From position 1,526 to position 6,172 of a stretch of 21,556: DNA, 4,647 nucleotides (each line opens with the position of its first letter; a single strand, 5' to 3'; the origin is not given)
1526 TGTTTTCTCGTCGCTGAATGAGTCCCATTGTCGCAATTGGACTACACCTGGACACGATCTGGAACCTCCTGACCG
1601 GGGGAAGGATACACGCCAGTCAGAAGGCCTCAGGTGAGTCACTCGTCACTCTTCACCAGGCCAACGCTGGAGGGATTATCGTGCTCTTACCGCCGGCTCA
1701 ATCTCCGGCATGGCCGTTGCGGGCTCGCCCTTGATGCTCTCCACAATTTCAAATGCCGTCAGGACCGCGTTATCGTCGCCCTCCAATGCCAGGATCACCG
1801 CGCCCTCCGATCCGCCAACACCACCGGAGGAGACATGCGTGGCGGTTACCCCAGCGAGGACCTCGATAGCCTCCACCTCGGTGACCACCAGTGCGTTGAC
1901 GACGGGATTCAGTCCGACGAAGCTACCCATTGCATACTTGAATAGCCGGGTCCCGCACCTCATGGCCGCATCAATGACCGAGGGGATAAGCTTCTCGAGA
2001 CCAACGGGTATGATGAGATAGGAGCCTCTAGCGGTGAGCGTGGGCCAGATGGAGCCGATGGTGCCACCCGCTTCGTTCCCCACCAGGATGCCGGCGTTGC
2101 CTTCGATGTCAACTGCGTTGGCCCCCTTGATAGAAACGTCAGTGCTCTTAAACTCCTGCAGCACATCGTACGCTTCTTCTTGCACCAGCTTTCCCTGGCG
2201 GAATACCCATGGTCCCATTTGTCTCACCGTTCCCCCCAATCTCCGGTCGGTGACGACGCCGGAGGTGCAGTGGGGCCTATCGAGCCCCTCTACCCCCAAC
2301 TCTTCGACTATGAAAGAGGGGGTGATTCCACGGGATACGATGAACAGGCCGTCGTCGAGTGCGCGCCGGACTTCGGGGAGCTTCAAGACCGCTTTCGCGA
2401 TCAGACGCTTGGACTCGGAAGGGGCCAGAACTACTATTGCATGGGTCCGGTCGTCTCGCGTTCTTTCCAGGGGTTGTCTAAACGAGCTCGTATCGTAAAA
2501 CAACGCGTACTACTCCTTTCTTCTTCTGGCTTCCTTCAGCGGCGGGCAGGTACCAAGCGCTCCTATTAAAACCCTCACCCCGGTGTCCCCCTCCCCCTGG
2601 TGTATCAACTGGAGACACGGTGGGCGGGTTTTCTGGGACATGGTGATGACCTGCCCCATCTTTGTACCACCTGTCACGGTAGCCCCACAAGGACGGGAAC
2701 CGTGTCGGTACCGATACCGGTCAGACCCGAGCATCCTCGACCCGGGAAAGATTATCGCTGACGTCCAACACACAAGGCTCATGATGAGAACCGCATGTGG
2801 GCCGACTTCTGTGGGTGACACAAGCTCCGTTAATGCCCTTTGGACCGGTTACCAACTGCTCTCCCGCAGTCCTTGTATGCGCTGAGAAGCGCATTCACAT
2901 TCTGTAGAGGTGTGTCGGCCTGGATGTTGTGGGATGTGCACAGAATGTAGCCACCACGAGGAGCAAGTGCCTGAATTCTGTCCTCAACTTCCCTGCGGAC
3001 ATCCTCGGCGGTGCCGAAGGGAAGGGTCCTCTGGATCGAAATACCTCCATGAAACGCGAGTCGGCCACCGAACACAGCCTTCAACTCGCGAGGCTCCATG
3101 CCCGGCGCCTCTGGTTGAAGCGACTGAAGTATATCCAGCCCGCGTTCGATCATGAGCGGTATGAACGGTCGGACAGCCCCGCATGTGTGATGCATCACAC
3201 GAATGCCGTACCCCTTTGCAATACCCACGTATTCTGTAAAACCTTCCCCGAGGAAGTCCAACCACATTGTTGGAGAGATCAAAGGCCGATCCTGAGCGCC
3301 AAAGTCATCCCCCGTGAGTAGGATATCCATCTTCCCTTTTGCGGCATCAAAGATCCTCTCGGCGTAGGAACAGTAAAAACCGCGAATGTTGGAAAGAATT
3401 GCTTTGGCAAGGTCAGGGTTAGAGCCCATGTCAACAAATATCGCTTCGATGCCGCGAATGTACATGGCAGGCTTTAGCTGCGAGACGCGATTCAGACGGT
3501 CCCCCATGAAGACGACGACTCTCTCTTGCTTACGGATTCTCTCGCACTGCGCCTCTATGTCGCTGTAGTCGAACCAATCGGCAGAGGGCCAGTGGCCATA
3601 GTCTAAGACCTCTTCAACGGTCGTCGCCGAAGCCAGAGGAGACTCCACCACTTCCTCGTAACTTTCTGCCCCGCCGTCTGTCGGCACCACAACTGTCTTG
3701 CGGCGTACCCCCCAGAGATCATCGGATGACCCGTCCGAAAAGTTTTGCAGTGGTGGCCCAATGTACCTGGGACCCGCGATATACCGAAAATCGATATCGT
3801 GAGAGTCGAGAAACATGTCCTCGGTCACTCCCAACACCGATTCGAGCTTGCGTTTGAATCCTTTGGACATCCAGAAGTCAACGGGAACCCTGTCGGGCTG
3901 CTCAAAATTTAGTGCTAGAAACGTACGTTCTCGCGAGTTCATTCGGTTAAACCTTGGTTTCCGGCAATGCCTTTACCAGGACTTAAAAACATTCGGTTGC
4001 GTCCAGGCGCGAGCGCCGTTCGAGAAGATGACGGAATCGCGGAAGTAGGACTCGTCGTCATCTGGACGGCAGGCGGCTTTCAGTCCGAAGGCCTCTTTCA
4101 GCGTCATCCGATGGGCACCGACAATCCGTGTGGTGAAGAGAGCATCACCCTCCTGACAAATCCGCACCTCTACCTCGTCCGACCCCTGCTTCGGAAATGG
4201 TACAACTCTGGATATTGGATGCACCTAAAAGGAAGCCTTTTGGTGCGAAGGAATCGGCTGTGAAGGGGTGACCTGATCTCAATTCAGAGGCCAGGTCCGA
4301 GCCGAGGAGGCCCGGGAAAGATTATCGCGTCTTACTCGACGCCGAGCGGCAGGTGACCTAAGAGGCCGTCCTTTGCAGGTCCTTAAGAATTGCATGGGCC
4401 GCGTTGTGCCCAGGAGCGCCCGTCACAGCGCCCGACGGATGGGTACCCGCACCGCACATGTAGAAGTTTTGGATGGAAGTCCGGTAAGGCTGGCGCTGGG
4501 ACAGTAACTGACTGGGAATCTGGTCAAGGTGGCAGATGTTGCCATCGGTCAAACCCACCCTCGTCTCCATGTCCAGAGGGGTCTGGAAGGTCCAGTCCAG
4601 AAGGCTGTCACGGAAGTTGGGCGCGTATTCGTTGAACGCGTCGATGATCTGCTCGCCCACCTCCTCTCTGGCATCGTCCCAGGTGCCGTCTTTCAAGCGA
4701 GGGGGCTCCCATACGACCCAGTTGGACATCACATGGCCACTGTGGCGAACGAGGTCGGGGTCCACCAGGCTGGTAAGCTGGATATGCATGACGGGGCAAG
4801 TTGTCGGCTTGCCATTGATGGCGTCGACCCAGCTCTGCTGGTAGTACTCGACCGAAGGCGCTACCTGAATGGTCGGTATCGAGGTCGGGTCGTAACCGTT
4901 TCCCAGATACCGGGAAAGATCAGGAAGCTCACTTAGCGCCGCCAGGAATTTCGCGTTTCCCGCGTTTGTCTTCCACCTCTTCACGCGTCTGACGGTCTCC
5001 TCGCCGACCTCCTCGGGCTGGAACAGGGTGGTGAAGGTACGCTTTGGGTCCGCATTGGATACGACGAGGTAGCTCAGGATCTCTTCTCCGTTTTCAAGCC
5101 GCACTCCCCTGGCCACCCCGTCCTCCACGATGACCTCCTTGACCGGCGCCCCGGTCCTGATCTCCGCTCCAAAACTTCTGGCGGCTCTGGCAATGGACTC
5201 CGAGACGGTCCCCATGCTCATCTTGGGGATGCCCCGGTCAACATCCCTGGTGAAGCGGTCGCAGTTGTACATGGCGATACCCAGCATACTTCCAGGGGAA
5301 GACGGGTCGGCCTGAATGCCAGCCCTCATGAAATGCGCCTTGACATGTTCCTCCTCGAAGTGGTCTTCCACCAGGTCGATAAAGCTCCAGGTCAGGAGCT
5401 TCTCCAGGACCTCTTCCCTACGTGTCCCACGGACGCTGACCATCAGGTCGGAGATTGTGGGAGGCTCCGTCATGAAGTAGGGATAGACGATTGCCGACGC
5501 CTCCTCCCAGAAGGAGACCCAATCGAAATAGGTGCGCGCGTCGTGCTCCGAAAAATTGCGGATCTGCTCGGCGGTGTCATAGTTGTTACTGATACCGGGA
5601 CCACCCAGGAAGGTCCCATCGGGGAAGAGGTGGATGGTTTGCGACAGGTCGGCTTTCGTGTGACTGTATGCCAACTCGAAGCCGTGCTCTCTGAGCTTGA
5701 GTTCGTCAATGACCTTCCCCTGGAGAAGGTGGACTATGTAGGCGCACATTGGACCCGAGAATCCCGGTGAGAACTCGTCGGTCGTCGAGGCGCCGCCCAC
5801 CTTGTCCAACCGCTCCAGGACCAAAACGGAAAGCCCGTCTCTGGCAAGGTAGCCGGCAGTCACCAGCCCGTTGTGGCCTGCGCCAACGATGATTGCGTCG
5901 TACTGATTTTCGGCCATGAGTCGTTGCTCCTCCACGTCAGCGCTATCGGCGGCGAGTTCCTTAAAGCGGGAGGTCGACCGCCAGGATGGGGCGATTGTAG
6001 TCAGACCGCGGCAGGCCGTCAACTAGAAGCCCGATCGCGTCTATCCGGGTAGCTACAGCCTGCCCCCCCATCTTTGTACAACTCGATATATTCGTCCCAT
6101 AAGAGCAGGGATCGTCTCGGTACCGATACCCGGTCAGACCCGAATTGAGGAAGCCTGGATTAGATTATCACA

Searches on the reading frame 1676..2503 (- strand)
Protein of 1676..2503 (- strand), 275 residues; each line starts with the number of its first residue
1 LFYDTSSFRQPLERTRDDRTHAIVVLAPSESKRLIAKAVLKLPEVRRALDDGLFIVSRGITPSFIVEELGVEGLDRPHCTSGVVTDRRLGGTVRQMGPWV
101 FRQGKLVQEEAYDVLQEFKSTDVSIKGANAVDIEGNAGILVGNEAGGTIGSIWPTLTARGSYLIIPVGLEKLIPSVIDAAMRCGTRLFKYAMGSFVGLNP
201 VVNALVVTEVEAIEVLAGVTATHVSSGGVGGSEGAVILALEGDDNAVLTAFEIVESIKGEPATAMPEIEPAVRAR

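Call 7: search_protein_families(library=pfam, proteins=[window:1676-2503:-], max_evalue=0.001)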
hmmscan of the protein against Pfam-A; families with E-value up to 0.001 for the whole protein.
window:1676-2503:- (275 aa): 0 families

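Call 24: find_encoding_contigs(protein=window:1676-2503:-, flank=10000, max_places=6)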
Protein window:1676-2503:- (275 aa): 4 contigs read that carry it; 3 places shown.
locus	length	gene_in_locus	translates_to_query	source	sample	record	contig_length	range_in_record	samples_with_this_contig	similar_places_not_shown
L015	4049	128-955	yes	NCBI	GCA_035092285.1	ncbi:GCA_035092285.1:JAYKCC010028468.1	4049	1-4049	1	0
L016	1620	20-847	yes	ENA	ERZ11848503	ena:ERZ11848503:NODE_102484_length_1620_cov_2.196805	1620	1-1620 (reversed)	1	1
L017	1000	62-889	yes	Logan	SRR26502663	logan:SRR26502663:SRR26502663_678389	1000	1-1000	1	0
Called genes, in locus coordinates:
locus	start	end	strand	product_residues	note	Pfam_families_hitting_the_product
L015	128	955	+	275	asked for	-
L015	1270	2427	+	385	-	-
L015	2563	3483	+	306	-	-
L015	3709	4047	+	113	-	?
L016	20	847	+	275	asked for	-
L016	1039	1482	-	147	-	-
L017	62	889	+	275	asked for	-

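Call 75: find_homologous_proteins(query=window:1676-2503:-, max_evalue=1e-30)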
Query window:1676-2503:- (275 aa): 4034 proteins with E <= 1e-30 among 8000 candidates; the best 120 are listed.
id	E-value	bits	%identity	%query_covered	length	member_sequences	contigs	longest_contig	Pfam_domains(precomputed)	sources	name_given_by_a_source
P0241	8.5e-171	584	98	100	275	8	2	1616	-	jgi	jgi:hypothetical protein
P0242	3.0e-148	510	87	100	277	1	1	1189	-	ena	-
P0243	2.9e-144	497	85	100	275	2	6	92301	-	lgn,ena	-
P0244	1.9e-127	442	75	99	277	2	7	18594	-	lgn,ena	-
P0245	3.8e-124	431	74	99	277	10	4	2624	-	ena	-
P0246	4.9e-116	405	69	99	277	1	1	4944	-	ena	-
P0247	1.3e-110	387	66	99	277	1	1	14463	-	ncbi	ncbi:hypothetical protein ACFLX9_02540 [Chloroflexota bacterium]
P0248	4.7e-110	385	67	99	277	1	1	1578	-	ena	-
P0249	5.3e-109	382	68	99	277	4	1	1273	-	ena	-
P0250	7.6e-108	378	67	99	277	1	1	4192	-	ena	-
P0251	1.3e-107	377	66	98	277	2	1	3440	-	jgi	-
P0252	5.2e-107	375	65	99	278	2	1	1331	-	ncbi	-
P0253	1.6e-106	373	64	100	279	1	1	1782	-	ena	-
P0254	3.0e-106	373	64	99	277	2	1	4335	-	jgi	-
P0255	6.4e-106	372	64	99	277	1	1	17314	-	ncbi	-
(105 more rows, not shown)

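Call 76: find_encoding_contigs(protein=P0243, flank=10000, max_places=3)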
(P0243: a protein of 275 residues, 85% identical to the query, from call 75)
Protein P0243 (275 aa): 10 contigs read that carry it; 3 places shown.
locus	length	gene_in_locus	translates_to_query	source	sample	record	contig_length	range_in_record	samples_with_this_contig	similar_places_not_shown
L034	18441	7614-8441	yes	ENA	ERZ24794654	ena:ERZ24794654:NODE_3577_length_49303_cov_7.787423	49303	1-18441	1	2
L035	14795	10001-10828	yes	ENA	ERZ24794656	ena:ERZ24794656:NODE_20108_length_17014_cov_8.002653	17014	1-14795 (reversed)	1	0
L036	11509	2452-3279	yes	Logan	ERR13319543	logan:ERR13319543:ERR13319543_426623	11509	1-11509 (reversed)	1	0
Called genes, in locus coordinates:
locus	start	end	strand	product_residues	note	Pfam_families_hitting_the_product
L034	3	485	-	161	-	?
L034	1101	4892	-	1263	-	PF09136:Glucodextran_B, PF17963:Big_9, PF18911:PKD_4 (weak), PF22352:K319L-like_PKD (weak)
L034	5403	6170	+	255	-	PF03328:HpcH_HpaI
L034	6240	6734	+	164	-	PF03473:MOSC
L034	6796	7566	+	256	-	PF00977:His_biosynth, PF01207:Dus (weak), PF02581:TMP-TENI (faint), PF03060:NMO (faint), PF05690:ThiG (faint)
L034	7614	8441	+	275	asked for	-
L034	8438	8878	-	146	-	PF03352:Adenine_glyco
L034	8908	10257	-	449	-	PF00890:FAD_binding_2 (weak), PF01134:GIDA (weak), PF01266:DAO (faint), PF01494:FAD_binding_3 (faint), PF07992:Pyr_redox_2 (weak), PF12831:FAD_oxidored, PF13450:NAD_binding_8 (weak)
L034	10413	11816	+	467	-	PF01425:Amidase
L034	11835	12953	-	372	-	PF02126:PTE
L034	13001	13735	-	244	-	PF02589:LUD_dom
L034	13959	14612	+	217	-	PF00702:Hydrolase, PF12710:HAD, PF13419:HAD_2, PF13242:Hydrolase_like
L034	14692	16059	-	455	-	PF00982:Glyco_transf_20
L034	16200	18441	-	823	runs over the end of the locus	-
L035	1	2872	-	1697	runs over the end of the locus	?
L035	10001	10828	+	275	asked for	-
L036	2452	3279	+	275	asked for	-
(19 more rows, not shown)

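Call 77: find_encoding_contigs(protein=P0244, flank=8000, max_places=3)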
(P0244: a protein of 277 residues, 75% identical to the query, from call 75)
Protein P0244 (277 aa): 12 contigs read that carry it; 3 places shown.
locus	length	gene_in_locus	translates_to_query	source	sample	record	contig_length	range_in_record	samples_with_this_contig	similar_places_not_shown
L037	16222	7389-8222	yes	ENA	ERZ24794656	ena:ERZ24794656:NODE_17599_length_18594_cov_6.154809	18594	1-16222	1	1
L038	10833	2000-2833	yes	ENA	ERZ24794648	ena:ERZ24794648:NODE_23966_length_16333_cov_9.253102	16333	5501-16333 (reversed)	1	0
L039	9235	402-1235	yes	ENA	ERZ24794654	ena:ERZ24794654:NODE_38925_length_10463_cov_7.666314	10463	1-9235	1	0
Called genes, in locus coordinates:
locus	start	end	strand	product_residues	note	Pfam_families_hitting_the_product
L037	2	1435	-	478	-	?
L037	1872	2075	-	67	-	-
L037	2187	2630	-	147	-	-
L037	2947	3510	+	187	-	PF07963:N_methyl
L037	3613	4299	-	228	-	PF00072:Response_reg, PF00196:GerE, PF08281:Sigma70_r4_2 (weak)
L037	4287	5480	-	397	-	PF25323:6TM_PilS (weak), PF07730:HisKA_3, PF02518:HATPase_c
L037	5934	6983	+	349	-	PF13810:DUF4185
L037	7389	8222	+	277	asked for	-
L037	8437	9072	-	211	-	-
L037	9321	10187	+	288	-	PF01208:URO-D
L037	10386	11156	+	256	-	PF07796:DUF1638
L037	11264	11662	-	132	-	PF00903:Glyoxalase, PF13669:Glyoxalase_4 (faint)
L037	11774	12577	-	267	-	PF01925:TauE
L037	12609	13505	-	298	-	PF00528:BPD_transp_1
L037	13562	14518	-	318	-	PF19300:BPD_transp_1_N, PF00528:BPD_transp_1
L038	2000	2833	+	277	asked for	-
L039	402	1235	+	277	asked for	-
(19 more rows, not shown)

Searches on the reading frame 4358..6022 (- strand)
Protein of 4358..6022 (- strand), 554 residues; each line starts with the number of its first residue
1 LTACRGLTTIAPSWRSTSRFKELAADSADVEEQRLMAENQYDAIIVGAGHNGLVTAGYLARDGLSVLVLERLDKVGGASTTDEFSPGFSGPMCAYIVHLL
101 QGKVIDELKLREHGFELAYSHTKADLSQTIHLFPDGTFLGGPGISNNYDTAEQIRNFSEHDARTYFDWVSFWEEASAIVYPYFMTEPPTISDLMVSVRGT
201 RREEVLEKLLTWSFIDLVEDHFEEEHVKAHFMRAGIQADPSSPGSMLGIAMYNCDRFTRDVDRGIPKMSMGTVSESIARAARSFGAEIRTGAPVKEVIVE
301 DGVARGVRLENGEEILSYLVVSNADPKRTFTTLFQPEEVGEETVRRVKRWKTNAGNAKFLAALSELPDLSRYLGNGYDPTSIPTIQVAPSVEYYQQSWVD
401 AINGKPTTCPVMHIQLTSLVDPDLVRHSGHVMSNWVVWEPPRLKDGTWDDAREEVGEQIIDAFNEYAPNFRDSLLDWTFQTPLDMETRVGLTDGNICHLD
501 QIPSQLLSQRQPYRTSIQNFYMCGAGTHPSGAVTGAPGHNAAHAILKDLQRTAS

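Call 7: search_protein_families(library=pfam, proteins=[window:4358-6022:-], max_evalue=0.001)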
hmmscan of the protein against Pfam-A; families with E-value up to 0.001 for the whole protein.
window:4358-6022:- (554 aa): 10 families
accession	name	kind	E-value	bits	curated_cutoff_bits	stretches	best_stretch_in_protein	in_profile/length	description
PF01593.30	Amino_oxidase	-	5.4e-12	46.2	19.8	1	52-355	3-284/443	Flavin containing amine oxidoreductase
PF01266.30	DAO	-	3.2e-10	40.5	27.9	1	42-79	1-39/353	FAD dependent oxidoreductase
PF13450.12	NAD_binding_8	-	3.3e-10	40.5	21.9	1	45-99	1-51/68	NAD(P)-binding Rossmann-like domain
PF00890.30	FAD_binding_2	-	4e-06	26.7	20.4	0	42-80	1-39/414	FAD binding domain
PF01946.23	Thi4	-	3.4e-05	23.6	26.2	1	39-78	16-56/235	Thi4 family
PF07992.20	Pyr_redox_2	-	4.3e-05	23.5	26.1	0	41-79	143-180/291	Pyridine nucleotide-disulphide oxidoreductase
PF12831.13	FAD_oxidored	-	4.3e-05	23.4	27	1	42-111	1-71/416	FAD dependent oxidoreductase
PF01494.25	FAD_binding_3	-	8.1e-05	22.4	22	1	41-74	2-35/349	FAD binding domain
PF00996.24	GDI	-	0.00013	21.1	23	0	38-80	2-44/436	GDP dissociation inhibitor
PF00070.33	Pyr_redox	-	0.00014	22.7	22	0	43-80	2-38/82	Pyridine nucleotide-disulphide oxidoreductase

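Call 27: find_homologous_proteins(query=window:4358-5917:-, max_evalue=1e-50)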
Query window:4358-5917:- (519 aa): 7031 proteins with E <= 1e-50 among 8000 candidates; the best 120 are listed.
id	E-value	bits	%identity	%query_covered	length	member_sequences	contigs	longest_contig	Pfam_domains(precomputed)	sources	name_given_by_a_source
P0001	3.5e-290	981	80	100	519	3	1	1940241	PF01266.31,PF01593.31,PF13450.13,PF00890.31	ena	-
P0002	8.2e-274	927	77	100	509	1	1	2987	PF01946.24,PF01266.31,PF01593.31,PF13450.13,PF00890.31,PF03486.21,PF00996.25,PF01494.26,PF12831.14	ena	-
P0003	5.7e-268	908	74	100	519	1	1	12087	PF01266.31,PF01593.31,PF13450.13,PF00890.31,PF07992.21,PF00070.34,PF03486.21,PF12831.14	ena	-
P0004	7.9e-268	908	74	100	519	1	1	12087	PF01266.31,PF01593.31,PF13450.13,PF00890.31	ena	-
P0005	9.4e-268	907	74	100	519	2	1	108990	PF01946.24,PF01266.31,PF01593.31,PF13450.13,PF00890.31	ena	-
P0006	1.2e-266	904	73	100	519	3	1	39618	PF01946.24,PF01266.31,PF01593.31,PF13450.13,PF00890.31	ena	-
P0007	1.0e-264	897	73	100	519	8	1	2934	PF01266.31,PF01593.31,PF13450.13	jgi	jgi:phytoene dehydrogenase-like protein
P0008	5.3e-262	888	72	99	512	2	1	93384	PF01266.31,PF01593.31,PF13450.13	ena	-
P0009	1.2e-261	887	72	100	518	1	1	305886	PF01946.24,PF01266.31,PF01593.31,PF13450.13,PF00890.31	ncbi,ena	-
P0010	3.0e-259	879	70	100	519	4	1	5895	PF01946.24,PF01266.31,PF01593.31,PF13450.13,PF00890.31,PF12831.14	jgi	jgi:phytoene dehydrogenase-like protein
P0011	3.8e-256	869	71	100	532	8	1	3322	PF01266.31,PF01593.31,PF13450.13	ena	-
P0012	2.7e-254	863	70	100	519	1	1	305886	PF01266.31,PF01593.31,PF13450.13,PF00890.31,PF07992.21,PF00070.34,PF03486.21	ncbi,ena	-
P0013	1.7e-253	860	69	99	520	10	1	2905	PF01946.24,PF01266.31,PF01593.31,PF13450.13,PF00890.31,PF03486.21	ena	-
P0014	2.0e-252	857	71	99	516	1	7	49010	PF01946.24,PF01266.31,PF01593.31,PF13450.13,PF00890.31,PF07992.21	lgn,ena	-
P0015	3.2e-248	843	74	93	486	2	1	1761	PF01593.31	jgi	jgi:phytoene dehydrogenase-like protein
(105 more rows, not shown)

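Call 28: find_encoding_contigs(protein=P0001, flank=10000, max_places=3)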
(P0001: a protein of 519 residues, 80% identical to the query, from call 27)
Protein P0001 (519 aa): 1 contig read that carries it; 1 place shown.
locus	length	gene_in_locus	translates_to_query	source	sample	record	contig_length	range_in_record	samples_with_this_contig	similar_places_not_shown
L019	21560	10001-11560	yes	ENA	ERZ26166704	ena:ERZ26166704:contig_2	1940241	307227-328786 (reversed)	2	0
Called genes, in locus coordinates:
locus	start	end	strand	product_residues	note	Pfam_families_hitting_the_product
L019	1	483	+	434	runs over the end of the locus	PF07508:Recombinase, PF13408:Zn_ribbon_recom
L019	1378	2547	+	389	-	PF01266:DAO, PF13450:NAD_binding_8 (weak)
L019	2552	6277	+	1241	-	PF05378:Hydant_A_N, PF01968:Hydantoinase_A, PF19278:Hydant_A_C, PF02538:Hydantoinase_B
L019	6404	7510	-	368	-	PF00174:Oxidored_molyb, PF03404:Mo-co_dimer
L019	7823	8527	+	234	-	PF01814:Hemerythrin (weak)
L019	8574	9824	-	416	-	PF00070:Pyr_redox (faint), PF00890:FAD_binding_2 (weak), PF01266:DAO, PF01494:FAD_binding_3 (faint), PF03486:HI0933_like (faint), PF07992:Pyr_redox_2 (faint), PF12831:FAD_oxidored (faint), PF13450:NAD_binding_8, +1 more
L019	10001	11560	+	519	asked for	PF00890:FAD_binding_2 (faint), PF01266:DAO (weak), PF01593:Amino_oxidase (faint), PF13450:NAD_binding_8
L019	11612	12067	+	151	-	PF07609:DUF1572, PF04978:MST, PF12867:DinB_2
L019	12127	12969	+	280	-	PF00561:Abhydrolase_1, PF12146:Hydrolase_4, PF12697:Abhydrolase_6, PF03096:Ndr (faint)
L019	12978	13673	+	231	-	PF00702:Hydrolase, PF13419:HAD_2, PF13242:Hydrolase_like (weak)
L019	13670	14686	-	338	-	PF01425:Amidase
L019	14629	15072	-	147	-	PF01425:Amidase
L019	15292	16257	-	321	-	PF00296:Bac_luciferase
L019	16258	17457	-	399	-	PF00583:Acetyltransf_1 (faint), PF13527:Acetyltransf_9, PF17668:Acetyltransf_17, PF13530:SCP2_2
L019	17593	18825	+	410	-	PF01244:Peptidase_M19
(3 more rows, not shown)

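Call 29: find_encoding_contigs(protein=P0005, flank=10000, max_places=3)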
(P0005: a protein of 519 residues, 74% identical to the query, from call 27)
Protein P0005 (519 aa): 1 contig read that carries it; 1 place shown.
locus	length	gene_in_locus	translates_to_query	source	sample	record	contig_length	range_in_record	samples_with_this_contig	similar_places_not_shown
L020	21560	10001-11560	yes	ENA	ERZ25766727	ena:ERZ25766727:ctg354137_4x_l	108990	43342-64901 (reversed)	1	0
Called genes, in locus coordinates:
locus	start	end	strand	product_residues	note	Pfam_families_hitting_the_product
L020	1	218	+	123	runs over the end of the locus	PF06271:RDD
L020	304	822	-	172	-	PF14512:TM1586_NiRdase, PF00881:Nitroreductase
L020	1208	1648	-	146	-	PF13384:HTH_23, PF13551:HTH_29, PF13565:HTH_32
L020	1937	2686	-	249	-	PF03308:MeaB, PF13191:AAA_16 (weak), PF00448:SRP54 (faint)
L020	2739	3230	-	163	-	PF00211:Guanylate_cyc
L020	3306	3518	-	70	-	-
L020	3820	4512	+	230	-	PF01315:Ald_Xan_dh_C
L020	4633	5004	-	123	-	-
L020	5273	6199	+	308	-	PF20256:MoCoBD_2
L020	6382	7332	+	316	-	PF00296:Bac_luciferase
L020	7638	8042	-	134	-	PF03928:HbpS-like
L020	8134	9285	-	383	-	PF08240:ADH_N, PF00107:ADH_zinc_N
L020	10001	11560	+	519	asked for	PF00890:FAD_binding_2 (faint), PF01266:DAO (weak), PF01593:Amino_oxidase, PF01946:Thi4 (faint), PF13450:NAD_binding_8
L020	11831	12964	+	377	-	PF08735:DUF1786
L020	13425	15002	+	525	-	-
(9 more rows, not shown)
